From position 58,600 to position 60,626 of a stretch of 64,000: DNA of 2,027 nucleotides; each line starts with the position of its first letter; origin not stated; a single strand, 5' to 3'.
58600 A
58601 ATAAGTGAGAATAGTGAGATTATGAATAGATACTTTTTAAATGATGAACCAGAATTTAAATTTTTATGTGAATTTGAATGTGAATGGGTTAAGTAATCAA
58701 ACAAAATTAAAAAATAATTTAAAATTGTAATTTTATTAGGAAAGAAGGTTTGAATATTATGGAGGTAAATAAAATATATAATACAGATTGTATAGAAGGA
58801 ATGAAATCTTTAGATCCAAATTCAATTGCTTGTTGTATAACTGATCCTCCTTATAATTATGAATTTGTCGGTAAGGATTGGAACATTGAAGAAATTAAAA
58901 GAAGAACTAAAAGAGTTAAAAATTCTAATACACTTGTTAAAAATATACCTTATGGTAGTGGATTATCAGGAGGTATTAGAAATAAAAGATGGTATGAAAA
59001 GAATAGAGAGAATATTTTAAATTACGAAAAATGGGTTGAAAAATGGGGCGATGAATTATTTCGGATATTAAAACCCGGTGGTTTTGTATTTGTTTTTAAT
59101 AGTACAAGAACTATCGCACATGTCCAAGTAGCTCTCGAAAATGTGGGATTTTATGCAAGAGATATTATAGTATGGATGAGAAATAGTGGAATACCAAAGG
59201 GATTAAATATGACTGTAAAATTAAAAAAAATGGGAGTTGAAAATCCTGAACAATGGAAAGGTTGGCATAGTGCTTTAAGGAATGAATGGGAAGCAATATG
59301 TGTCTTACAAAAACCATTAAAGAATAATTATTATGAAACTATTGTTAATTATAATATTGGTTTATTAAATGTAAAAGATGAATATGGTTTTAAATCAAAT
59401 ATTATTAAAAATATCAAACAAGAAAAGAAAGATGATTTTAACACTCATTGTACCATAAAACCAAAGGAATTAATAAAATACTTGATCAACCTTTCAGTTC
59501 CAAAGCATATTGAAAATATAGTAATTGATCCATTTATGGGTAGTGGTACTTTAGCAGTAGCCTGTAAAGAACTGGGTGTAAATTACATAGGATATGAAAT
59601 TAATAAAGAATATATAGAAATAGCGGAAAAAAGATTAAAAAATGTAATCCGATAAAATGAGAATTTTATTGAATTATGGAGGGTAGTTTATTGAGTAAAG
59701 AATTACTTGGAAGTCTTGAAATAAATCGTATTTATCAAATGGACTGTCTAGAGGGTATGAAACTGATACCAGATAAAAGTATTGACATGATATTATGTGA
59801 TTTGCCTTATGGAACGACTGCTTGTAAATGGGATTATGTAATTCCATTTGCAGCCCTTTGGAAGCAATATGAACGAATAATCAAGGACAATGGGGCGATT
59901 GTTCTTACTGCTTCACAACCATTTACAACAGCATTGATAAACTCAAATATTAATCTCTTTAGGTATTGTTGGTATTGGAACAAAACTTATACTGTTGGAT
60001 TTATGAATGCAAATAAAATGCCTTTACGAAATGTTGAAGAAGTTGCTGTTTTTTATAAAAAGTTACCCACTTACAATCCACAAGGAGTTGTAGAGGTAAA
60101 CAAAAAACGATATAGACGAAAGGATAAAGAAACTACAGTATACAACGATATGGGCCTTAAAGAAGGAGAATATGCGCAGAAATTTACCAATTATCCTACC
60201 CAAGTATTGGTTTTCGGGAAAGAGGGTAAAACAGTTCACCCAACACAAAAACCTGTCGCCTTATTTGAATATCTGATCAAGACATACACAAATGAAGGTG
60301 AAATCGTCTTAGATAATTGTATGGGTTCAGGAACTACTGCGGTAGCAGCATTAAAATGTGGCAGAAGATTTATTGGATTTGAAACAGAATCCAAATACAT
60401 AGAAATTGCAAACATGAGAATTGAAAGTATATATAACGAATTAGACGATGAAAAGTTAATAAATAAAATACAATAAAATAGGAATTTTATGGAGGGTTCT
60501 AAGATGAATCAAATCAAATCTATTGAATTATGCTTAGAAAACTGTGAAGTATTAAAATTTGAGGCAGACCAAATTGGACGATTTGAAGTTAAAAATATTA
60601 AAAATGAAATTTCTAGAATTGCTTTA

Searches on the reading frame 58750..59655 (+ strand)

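Call 25: search_protein_families(library=pfam, proteins=[window:58750-59655:+], max_evalue=0.01)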
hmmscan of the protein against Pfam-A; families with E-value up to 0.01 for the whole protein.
window:58750-59655:+ (301 aa): 4 families
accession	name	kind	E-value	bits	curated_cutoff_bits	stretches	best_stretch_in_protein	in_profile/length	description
PF01555.25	N6_N4_Mtase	-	1.6e-40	139.9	26.7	1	27-294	2-221/221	DNA methylase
PF02086.21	MethyltransfD12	-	0.00064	20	22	1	240-298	6-64/253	D12 class N6 adenine-specific DNA methyltransferase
PF01170.24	UPF0020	-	0.00066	19.9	22.3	0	241-278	16-52/197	RMKL-like, methyltransferase domain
PF08241.18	Methyltransf_11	-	0.0022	19.1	21.2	0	263-298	5-40/95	Methyltransferase domain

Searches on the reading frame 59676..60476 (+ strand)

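Call 25: search_protein_families(library=pfam, proteins=[window:59676-60476:+], max_evalue=0.01)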
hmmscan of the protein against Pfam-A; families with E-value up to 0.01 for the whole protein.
window:59676-60476:+ (266 aa): 1 family
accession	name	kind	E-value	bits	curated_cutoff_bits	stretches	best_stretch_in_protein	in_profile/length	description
PF01555.25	N6_N4_Mtase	-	1.7e-30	107.1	26.7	1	36-246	1-220/221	DNA methylase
